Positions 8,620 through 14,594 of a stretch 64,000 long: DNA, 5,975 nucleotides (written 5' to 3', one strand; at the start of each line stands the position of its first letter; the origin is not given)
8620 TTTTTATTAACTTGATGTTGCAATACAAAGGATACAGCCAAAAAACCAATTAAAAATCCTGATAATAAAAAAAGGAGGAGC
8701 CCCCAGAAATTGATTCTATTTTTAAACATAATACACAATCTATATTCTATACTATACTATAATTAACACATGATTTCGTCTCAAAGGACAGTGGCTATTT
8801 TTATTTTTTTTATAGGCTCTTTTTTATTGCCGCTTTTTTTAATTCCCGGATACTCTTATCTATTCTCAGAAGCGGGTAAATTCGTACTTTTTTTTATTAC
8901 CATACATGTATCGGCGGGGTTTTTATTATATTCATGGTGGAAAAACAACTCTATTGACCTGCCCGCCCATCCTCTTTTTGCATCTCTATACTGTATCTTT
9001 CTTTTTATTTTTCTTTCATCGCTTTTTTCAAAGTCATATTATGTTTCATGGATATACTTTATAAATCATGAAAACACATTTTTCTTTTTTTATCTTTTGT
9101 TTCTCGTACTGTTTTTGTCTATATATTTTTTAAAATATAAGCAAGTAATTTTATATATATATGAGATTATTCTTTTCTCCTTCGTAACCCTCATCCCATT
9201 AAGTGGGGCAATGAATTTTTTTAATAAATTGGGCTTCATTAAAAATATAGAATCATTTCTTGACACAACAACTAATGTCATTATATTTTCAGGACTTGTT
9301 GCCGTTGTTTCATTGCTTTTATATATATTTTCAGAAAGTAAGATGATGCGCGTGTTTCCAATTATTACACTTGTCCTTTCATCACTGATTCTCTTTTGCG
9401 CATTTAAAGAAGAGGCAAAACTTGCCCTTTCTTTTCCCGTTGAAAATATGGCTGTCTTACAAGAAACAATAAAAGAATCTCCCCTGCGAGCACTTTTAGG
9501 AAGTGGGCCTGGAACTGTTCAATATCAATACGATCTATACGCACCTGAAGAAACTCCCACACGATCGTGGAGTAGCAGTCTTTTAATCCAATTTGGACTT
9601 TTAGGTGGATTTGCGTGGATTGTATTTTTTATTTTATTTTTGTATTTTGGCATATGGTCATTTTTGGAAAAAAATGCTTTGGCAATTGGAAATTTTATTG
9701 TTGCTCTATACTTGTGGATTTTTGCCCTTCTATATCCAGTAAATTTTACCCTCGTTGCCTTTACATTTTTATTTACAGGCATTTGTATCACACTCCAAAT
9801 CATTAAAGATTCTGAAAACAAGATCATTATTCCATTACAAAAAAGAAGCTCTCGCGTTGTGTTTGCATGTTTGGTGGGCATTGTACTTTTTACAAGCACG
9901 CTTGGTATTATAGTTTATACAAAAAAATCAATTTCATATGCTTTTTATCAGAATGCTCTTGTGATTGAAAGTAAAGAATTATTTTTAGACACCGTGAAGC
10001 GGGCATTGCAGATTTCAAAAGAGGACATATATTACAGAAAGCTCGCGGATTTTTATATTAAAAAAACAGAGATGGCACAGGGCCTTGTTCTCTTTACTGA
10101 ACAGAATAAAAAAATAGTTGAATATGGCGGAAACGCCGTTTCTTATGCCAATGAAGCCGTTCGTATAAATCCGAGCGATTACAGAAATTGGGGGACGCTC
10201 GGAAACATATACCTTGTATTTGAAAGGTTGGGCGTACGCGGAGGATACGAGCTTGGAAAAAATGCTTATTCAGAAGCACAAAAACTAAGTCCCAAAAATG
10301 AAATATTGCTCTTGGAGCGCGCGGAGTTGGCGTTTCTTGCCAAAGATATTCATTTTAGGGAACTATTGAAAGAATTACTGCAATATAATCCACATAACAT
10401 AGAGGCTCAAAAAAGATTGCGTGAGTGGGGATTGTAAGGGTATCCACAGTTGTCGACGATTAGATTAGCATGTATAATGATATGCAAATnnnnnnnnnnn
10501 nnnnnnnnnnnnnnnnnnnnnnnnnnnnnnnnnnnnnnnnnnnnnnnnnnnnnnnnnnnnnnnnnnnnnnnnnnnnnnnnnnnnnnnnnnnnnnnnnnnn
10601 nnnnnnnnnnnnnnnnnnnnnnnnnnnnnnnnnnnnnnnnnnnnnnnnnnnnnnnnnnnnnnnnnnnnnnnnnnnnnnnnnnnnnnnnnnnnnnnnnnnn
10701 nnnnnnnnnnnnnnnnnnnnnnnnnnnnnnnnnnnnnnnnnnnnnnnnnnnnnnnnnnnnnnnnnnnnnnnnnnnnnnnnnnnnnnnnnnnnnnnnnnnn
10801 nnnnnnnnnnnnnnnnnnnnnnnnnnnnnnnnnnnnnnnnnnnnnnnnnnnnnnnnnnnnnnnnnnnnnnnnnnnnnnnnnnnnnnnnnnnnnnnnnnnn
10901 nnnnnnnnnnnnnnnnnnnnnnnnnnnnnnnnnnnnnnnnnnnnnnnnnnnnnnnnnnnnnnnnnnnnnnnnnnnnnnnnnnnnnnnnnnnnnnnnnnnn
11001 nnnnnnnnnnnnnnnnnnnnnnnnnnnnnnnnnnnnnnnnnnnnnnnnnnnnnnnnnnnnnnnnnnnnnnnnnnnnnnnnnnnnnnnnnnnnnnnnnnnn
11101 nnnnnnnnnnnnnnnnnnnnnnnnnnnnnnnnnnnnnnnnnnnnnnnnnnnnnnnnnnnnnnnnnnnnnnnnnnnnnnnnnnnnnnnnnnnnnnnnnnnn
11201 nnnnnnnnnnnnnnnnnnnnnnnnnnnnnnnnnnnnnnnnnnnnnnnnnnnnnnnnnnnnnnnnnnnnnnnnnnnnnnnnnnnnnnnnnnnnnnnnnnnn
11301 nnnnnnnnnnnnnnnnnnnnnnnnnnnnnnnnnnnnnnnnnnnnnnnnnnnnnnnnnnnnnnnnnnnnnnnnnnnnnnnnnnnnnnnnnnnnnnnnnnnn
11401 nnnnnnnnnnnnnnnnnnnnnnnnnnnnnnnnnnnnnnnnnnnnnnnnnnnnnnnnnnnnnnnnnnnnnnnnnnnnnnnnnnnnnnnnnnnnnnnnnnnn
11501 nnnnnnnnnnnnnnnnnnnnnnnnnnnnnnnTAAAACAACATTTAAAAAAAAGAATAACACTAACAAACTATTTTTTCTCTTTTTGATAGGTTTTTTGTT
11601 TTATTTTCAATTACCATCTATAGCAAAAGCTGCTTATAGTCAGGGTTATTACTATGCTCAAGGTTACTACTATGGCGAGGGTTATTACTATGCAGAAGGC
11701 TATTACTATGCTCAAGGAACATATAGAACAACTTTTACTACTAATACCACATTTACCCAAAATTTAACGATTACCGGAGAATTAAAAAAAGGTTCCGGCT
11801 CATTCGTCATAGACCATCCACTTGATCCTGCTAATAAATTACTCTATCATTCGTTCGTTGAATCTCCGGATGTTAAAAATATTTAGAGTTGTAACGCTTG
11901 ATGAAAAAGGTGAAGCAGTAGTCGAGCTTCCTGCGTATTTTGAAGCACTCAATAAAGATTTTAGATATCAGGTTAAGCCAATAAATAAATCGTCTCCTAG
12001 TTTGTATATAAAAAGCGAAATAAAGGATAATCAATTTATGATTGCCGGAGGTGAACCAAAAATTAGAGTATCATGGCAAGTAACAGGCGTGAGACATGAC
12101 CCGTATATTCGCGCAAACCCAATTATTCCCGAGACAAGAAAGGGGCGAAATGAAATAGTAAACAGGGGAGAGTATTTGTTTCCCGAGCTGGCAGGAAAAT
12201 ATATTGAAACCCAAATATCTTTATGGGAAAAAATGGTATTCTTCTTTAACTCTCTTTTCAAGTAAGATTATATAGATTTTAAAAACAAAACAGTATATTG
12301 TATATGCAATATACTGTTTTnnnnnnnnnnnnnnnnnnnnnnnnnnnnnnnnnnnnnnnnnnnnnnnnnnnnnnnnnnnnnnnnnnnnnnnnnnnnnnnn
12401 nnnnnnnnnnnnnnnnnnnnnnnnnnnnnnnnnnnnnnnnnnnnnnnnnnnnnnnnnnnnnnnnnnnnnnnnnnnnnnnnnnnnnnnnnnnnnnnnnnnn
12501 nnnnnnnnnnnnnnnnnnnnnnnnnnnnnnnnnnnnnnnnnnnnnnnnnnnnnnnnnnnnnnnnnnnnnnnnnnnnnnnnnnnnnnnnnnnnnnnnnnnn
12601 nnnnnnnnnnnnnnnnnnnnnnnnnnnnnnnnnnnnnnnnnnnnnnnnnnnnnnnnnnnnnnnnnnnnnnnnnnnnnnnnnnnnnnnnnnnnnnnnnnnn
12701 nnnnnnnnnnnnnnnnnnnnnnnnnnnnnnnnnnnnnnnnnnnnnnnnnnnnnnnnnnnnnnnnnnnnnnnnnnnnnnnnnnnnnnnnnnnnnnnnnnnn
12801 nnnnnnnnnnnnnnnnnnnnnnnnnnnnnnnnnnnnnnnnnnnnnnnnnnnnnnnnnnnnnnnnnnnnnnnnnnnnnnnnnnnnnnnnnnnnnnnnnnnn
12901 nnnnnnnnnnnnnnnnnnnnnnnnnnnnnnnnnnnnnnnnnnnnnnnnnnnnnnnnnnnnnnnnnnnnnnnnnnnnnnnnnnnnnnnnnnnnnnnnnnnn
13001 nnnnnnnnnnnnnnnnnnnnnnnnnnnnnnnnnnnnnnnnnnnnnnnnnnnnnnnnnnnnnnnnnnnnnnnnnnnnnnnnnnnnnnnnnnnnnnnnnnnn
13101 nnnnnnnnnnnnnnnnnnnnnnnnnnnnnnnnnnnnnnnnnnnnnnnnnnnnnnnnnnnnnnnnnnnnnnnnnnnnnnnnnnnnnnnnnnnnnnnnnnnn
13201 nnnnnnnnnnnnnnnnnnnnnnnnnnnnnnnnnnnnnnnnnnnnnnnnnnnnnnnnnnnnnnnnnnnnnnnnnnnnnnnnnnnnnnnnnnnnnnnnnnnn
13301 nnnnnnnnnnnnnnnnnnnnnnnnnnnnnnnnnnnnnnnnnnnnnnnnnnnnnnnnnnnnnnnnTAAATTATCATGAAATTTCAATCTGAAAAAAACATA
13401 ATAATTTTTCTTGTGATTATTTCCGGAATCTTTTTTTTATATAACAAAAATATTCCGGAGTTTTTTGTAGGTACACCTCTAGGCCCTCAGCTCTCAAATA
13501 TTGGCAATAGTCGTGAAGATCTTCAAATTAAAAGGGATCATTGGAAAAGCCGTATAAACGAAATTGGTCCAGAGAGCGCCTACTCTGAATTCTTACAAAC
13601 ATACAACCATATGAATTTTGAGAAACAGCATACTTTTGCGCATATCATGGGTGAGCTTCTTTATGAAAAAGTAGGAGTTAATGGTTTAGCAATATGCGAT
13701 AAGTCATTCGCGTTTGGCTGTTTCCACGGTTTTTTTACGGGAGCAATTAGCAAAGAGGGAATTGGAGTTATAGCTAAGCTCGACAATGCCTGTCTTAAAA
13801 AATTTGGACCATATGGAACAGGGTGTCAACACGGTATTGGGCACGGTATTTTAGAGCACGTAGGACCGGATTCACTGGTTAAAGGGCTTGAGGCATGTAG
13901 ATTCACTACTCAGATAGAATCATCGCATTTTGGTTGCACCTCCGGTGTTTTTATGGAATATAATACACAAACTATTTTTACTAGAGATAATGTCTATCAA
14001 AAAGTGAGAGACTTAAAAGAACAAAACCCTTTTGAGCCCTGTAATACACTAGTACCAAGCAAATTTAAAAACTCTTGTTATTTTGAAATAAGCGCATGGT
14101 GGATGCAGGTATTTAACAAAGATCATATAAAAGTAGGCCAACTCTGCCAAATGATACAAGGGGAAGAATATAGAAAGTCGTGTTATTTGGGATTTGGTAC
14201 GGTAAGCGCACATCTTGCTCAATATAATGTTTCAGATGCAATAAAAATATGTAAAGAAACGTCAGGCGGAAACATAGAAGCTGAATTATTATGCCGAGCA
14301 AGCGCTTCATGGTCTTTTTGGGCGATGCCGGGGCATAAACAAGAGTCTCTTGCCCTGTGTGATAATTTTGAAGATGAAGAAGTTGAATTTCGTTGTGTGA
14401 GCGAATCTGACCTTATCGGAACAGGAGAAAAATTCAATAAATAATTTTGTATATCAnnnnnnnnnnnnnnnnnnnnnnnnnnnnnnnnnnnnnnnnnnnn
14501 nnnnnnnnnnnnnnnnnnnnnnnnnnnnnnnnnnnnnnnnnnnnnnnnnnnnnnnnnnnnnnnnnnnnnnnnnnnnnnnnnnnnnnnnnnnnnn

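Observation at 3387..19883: Expanded family of eight secreted Cys/His-rich paralogs sharing HxxGxxxY, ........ and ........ motifs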

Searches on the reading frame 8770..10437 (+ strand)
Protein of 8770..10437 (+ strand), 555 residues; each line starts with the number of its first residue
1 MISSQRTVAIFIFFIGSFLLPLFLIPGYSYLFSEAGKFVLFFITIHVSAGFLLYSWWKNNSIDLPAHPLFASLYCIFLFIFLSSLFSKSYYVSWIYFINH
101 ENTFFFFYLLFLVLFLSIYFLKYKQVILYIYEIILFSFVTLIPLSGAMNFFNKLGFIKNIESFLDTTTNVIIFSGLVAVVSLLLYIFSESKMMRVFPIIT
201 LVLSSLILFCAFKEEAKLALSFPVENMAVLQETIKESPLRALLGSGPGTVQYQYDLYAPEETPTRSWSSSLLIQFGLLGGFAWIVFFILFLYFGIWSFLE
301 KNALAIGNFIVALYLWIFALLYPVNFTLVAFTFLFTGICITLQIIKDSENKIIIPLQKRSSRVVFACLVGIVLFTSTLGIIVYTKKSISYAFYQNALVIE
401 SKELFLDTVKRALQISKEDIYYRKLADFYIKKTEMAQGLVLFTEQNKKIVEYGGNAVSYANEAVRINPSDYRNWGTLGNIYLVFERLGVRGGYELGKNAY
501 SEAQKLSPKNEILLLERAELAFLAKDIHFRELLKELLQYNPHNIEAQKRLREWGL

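Call 42: search_protein_families(library=pfam, proteins=[window:8770-10437:+], max_evalue=0.01)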
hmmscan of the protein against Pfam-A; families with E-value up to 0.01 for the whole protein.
window:8770-10437:+ (555 aa): 2 families
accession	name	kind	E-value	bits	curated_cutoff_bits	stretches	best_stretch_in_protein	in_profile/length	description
PF04688.18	Holin_SPP1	-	0.00018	22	27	1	6-62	9-60/74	SPP1 phage holin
PF23914.1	TPR_CcmH_CycH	-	0.0016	18.7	42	1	467-547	46-124/158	Cytochrome c-type biogenesis protein H TPR domain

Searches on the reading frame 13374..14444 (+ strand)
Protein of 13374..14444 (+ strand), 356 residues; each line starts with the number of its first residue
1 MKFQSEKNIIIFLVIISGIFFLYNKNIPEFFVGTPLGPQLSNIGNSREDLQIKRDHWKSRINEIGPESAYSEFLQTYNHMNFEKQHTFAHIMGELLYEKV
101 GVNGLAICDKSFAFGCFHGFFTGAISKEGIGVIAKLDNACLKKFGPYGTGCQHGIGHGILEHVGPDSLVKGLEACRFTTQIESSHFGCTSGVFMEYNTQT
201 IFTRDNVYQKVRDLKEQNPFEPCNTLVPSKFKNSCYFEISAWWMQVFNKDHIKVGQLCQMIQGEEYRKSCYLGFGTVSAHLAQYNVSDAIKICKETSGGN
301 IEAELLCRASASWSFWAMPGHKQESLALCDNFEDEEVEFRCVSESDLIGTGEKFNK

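Call 3: search_protein_families(library=pfam, proteins=[window:13374-14444:+], max_evalue=1)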
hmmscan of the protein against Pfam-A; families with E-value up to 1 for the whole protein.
window:13374-14444:+ (356 aa): 2 families
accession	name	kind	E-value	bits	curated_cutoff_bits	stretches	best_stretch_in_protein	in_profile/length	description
PF02664.20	LuxS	-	0.077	13.2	27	0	78-128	44-93/154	S-Ribosylhomocysteinase (LuxS)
PF08742.16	C8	-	0.16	12.7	23.7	1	215-270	6-51/68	C8 domain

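Call 46: predict_structure(alignment_id=A3)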
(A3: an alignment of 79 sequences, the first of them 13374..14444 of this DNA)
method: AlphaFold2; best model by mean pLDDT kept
length: 356 residues; sequences in the alignment: 79
mean_pLDDT: 89.2   pTM: 0.83
mean pLDDT of the five models: 89.2, 88.8, 88.2, 88.1, 87.0
residues with pLDDT >= 90: 261; 70-90: 60; 50-70: 18; < 50: 17
segments of 3 or more residues with pLDDT < 50: 1-3, 26-36, 354-356
pLDDT, mean of each block of 10 residues (from residue 1): 67 90 56 51 82 96 98 94 93 98 96 96 98 96 90 97 95 94 94 93 67 78 95 97 92 96 96 96 95 91 96 88 94 96 91 57
secondary structure, 60 per line:
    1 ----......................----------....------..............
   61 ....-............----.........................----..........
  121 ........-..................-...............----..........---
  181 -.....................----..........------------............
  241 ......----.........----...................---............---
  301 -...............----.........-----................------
elements in order: H5-26 H37-40 H47-64 H66-77 H82-106 H111-128 H130-147 H149-163 H168-177 H182-202 H207-216 H229-246 H251-259 H264-282 H286-297 H302-316 H321-329 H335-350

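Call 56: fold_search(model_id=the predicted structure, library=pdb)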
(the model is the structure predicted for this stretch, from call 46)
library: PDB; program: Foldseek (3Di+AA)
matches with E <= 10: 808; with E <= 0.001: 0
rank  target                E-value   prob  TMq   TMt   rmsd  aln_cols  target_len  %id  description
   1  4rv1_F                1.8e-02  0.89  0.19  0.17  21.1       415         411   12  Crystal Structure of Engineered Protein. Northeast Structural Genomics Consortium (NESG) Target OR497. (released 2014-12-10)
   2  4rv1_A                1.9e-02  0.85  0.18  0.17  21.4       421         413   11  Crystal Structure of Engineered Protein. Northeast Structural Genomics Consortium (NESG) Target OR497. (released 2014-12-10)
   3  4rv1_D                3.0e-02  0.93  0.23  0.21  19.8       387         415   12  Crystal Structure of Engineered Protein. Northeast Structural Genomics Consortium (NESG) Target OR497. (released 2014-12-10)
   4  6s9o_B                3.7e-02  0.92  0.26  0.27  17.6       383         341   14  Designed Armadillo Repeat protein internal Lock1 fused to target peptide KRKRKLKFKR (released 2020-02-19)
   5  4rv1_C                5.7e-02  0.90  0.23  0.21  19.2       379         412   11  Crystal Structure of Engineered Protein. Northeast Structural Genomics Consortium (NESG) Target OR497. (released 2014-12-10)
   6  8rks_H                8.6e-02  0.75  0.21  0.23  18.3       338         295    8  Structure of VPS29-VPS35 bound to the LFa motif R21 of Fam21. (released 2024-04-24)
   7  6wb9_2                8.6e-02  0.63  0.22  0.25  14.8       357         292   11  Structure of the S. cerevisiae ER membrane complex (released 2020-06-03)
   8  6wo6_B                8.6e-02  0.60  0.18  0.20  24.5       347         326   11  Structure of RavA (lpp0008) E38A/K39A surface entropy reduction mutant (released 2021-03-17)
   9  6s9o_A                9.7e-02  0.80  0.24  0.24  17.2       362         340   13  Designed Armadillo Repeat protein internal Lock1 fused to target peptide KRKRKLKFKR (released 2020-02-19)
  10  7lcz_B                9.7e-02  0.72  0.24  0.26  14.2       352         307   10  Crystal structure of the ARM domain from Drosophila SARM1 in complex with NMN (released 2021-03-10)
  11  5xjg_A                1.0e-01  0.75  0.23  0.18  21.2       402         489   13  Crystal structure of Vac8p bound to Nvj1p (released 2017-06-07)
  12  8rks_F                1.0e-01  0.66  0.20  0.22  18.2       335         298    8  Structure of VPS29-VPS35 bound to the LFa motif R21 of Fam21. (released 2024-04-24)
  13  9n78_LM               1.0e-01  0.87  0.25  0.10  18.9       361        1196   11  SSU processome maturation and disassembly, State L (released 2025-11-05)
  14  8rks_D                1.1e-01  0.69  0.20  0.23  18.2       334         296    9  Structure of VPS29-VPS35 bound to the LFa motif R21 of Fam21. (released 2024-04-24)
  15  9dze_a                1.1e-01  0.47  0.18  0.22  16.1       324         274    9  Computationally Designed Bifaceted Protein Nanomaterial pD5-14 (released 2024-10-30)
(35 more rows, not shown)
